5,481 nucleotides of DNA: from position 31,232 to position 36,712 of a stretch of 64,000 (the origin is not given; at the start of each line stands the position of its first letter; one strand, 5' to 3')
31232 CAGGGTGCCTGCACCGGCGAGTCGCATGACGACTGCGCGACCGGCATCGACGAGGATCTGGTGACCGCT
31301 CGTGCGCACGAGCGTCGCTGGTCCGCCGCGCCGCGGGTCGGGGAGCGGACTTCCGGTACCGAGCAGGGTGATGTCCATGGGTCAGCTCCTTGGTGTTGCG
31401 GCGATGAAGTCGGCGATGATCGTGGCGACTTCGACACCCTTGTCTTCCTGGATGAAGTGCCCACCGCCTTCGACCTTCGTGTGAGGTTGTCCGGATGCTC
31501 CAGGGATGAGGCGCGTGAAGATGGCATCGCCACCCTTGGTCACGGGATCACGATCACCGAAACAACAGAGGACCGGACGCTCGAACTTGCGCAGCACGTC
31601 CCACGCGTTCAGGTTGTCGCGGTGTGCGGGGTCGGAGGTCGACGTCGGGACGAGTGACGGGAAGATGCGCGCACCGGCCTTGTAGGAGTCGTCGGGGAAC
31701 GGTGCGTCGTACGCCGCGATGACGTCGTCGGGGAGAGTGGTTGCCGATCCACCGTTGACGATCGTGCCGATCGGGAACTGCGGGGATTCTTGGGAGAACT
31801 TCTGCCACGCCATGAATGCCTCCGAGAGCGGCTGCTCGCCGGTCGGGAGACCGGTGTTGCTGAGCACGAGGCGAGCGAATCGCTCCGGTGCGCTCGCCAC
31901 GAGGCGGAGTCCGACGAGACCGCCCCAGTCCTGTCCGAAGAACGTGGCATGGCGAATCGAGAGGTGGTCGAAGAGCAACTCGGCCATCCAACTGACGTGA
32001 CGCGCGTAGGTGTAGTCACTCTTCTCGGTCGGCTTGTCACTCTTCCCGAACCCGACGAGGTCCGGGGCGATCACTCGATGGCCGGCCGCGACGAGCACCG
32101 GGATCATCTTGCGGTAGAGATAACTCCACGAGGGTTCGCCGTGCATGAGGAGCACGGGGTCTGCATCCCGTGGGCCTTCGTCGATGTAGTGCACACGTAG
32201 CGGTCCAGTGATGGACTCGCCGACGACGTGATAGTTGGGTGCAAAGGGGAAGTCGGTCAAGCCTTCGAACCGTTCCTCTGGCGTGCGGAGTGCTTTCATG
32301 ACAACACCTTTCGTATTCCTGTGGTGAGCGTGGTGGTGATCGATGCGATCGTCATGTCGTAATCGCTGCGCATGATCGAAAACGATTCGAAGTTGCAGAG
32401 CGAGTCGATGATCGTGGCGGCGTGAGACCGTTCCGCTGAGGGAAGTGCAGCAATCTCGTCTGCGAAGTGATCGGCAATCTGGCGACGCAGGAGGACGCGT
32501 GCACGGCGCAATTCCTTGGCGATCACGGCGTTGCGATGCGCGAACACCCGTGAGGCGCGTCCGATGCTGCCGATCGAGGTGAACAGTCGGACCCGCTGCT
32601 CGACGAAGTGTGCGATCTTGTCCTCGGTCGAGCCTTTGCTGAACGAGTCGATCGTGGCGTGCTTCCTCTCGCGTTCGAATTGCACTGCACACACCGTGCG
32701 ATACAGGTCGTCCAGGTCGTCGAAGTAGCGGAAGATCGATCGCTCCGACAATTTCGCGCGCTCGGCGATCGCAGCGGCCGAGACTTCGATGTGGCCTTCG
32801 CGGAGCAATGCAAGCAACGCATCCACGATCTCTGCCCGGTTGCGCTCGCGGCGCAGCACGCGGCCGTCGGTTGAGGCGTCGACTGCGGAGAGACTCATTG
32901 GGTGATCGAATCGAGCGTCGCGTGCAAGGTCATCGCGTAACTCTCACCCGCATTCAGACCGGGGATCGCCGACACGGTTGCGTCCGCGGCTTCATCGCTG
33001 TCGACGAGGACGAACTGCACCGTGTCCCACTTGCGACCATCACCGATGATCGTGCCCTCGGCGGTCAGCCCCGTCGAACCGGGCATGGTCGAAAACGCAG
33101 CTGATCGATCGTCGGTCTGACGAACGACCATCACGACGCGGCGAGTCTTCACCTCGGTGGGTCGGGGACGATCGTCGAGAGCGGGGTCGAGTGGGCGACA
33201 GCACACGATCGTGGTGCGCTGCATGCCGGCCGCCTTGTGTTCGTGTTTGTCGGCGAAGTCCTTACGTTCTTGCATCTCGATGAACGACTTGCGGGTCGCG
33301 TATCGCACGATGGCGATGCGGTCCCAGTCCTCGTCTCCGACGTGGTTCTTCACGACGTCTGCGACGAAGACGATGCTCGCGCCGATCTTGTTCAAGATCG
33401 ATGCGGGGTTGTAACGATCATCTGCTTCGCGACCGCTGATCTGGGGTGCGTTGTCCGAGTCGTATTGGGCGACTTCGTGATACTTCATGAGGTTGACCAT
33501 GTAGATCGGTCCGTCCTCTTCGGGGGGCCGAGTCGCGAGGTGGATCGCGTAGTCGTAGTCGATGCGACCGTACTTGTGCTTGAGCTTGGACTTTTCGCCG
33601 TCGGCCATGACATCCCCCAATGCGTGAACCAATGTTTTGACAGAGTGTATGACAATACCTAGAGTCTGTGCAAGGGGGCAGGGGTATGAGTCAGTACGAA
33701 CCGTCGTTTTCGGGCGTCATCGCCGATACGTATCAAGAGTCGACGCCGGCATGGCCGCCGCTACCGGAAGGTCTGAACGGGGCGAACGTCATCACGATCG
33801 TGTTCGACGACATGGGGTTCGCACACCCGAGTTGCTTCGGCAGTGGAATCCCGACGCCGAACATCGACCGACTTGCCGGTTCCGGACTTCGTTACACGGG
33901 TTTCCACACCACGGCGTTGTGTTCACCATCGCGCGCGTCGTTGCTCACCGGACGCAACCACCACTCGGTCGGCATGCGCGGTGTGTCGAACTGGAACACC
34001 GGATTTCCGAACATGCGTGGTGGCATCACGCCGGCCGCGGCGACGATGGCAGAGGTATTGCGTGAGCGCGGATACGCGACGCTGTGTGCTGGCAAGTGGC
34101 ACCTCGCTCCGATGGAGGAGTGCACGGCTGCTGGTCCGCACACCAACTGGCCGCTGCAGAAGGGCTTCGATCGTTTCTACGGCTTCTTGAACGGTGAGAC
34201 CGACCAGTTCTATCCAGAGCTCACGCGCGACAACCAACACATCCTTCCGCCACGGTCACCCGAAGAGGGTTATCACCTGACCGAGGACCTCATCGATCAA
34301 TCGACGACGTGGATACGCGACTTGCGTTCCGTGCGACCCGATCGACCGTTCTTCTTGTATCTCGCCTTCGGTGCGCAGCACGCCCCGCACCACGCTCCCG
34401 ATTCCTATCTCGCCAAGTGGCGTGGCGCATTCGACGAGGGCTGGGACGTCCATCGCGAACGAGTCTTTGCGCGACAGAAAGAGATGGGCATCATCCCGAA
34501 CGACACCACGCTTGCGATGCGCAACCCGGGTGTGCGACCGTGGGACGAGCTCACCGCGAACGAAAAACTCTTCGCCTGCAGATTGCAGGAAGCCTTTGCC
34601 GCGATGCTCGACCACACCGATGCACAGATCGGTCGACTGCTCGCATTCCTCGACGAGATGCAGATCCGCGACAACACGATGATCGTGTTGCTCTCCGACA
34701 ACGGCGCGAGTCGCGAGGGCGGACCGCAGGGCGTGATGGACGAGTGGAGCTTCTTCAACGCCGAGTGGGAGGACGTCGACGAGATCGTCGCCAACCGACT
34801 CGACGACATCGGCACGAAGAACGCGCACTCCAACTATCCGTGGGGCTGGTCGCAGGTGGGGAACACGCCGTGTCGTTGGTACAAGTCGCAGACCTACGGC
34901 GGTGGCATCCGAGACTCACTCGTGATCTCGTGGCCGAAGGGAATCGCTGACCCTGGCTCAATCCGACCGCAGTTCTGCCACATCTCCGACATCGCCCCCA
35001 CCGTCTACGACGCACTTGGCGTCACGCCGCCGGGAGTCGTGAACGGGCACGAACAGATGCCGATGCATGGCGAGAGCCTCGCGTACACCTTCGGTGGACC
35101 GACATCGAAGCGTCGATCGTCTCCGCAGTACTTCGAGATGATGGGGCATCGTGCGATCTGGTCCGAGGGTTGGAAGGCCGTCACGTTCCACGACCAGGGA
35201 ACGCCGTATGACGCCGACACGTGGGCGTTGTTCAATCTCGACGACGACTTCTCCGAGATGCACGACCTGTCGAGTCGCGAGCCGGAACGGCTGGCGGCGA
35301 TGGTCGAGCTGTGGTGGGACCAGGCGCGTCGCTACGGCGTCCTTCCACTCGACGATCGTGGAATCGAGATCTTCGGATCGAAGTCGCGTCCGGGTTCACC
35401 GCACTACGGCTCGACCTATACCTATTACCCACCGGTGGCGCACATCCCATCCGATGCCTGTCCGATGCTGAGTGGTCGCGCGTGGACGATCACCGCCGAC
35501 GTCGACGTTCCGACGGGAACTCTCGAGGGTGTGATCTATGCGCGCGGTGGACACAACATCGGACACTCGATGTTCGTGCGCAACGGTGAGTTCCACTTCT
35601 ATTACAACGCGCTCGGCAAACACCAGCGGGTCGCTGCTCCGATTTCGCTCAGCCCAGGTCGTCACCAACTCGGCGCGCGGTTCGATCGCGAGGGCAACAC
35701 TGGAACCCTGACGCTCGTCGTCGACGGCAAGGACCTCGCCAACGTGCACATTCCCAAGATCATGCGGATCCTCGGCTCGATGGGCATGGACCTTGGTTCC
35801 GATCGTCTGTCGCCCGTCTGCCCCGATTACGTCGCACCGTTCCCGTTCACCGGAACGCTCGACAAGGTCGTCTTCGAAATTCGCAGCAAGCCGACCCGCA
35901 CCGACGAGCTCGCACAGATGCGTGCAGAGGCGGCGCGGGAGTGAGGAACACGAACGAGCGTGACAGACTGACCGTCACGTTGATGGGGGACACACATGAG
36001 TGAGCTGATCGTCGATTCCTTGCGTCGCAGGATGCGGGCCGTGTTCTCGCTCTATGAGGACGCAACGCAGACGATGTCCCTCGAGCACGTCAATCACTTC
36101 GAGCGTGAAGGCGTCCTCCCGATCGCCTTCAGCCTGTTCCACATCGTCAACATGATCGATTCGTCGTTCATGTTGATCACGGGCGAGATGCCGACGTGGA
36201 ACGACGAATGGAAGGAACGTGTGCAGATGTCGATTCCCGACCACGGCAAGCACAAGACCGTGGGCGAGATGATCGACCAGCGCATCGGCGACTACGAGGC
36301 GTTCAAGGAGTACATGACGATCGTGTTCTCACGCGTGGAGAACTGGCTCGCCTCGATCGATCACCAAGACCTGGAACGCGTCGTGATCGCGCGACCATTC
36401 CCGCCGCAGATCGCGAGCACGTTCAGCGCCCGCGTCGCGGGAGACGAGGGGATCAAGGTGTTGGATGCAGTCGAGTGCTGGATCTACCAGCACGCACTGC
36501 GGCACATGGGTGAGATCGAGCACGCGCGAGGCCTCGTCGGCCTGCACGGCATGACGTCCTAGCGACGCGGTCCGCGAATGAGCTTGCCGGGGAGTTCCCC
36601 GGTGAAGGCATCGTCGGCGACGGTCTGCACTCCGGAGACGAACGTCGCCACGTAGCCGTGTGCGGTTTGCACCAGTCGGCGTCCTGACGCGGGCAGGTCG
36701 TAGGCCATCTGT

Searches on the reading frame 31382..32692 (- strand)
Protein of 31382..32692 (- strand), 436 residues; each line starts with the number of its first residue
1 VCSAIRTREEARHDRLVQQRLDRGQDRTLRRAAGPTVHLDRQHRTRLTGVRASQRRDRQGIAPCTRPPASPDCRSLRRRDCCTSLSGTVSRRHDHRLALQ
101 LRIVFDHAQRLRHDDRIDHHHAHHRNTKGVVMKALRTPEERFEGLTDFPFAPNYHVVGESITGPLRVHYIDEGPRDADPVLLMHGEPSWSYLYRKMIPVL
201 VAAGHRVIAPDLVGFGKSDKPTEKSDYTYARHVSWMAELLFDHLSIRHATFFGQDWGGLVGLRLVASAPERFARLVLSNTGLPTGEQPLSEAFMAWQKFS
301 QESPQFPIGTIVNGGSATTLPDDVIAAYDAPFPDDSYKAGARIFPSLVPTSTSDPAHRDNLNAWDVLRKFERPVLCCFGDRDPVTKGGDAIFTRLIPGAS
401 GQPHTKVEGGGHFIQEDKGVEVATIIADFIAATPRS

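Call 8: search_protein_families(library=pfam, proteins=[window:31382-32692:-], max_evalue=0.001)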
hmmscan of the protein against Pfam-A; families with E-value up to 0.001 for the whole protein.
window:31382-32692:- (436 aa): 3 families
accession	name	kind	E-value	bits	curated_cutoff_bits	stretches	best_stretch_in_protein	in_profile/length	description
PF00561.26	Abhydrolase_1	-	1.4e-27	97.3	25.8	1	179-418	2-244/245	alpha/beta hydrolase fold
PF12697.13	Abhydrolase_6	-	3.5e-14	54.4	26.3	1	180-423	1-215/217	Alpha/beta hydrolase family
PF12146.15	Hydrolase_4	-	2.8e-09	37.1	27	1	180-386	7-206/239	Serine aminopeptidase, S33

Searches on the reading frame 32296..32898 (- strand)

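Call 8: search_protein_families(library=pfam, proteins=[window:32296-32898:-], max_evalue=0.001)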
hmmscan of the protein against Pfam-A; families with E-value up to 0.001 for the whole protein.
window:32296-32898:- (200 aa): 1 family
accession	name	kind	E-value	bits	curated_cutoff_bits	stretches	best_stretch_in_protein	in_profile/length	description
PF00440.29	TetR_N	-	4.1e-06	26.9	24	1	24-67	1-45/47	Bacterial regulatory proteins, tetR family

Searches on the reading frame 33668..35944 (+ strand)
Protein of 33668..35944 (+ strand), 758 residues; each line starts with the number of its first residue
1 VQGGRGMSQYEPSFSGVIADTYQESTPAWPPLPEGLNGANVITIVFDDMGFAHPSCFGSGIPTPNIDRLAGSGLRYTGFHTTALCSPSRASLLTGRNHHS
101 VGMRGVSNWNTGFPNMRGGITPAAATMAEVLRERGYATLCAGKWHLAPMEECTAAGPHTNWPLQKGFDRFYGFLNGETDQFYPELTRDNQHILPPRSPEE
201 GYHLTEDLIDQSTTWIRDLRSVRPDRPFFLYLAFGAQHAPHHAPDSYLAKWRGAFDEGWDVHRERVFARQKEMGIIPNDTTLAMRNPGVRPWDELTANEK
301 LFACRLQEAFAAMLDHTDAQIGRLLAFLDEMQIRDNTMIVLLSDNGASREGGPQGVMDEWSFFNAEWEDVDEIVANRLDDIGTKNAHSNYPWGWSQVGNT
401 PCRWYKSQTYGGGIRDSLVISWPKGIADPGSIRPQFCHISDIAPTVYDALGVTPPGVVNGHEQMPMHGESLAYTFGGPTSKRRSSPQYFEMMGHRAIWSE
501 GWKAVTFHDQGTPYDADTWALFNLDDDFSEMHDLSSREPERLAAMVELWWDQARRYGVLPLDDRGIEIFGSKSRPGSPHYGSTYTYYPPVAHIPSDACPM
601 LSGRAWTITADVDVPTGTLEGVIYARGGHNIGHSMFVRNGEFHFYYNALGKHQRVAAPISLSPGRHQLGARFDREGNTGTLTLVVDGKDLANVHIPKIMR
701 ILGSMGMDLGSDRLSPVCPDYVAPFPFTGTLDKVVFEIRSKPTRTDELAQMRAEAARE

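Call 8: search_protein_families(library=pfam, proteins=[window:33668-35944:+], max_evalue=0.001)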
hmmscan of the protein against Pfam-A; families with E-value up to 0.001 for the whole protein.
window:33668-35944:+ (758 aa): 3 families
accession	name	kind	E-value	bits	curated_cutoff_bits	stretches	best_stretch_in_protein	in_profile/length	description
PF00884.28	Sulfatase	-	1.8e-58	198.7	25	1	40-452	2-301/301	Sulfatase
PF16347.10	SGSH_C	-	1.5e-07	32.1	29.3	1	406-536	8-133/154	N-sulphoglucosamine sulphohydrolase, C-terminal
PF01663.27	Phosphodiest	-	3.2e-05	24.1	23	0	308-350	182-224/342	Type I phosphodiesterase / nucleotide pyrophosphatase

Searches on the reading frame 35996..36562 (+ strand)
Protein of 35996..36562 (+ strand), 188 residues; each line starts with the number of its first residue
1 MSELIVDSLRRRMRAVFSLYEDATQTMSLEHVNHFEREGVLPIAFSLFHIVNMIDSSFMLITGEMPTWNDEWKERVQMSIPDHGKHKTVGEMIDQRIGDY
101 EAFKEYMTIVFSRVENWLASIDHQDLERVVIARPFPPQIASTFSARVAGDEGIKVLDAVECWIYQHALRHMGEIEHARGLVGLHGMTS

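Call 8: search_protein_families(library=pfam, proteins=[window:35996-36562:+], max_evalue=0.001)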
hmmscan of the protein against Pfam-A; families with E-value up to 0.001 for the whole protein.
window:35996-36562:+ (188 aa): 1 family
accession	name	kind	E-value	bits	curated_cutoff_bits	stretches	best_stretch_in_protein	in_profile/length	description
PF12867.12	DinB_2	-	6.9e-06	27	24.8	1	18-138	7-108/128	DinB superfamily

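Call 33: search_protein_families(library=ncbifam, proteins=[window:35996-36562:+], max_evalue=0.001)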
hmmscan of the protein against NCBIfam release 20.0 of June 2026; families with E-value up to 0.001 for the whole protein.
window:35996-36562:+ (188 aa): 1 family
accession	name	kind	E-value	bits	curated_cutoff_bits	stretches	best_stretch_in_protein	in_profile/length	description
NF047843.2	MST_Rv0443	equivalog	1.3e-08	35.1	170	1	16-137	9-133/161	mycothiol transferase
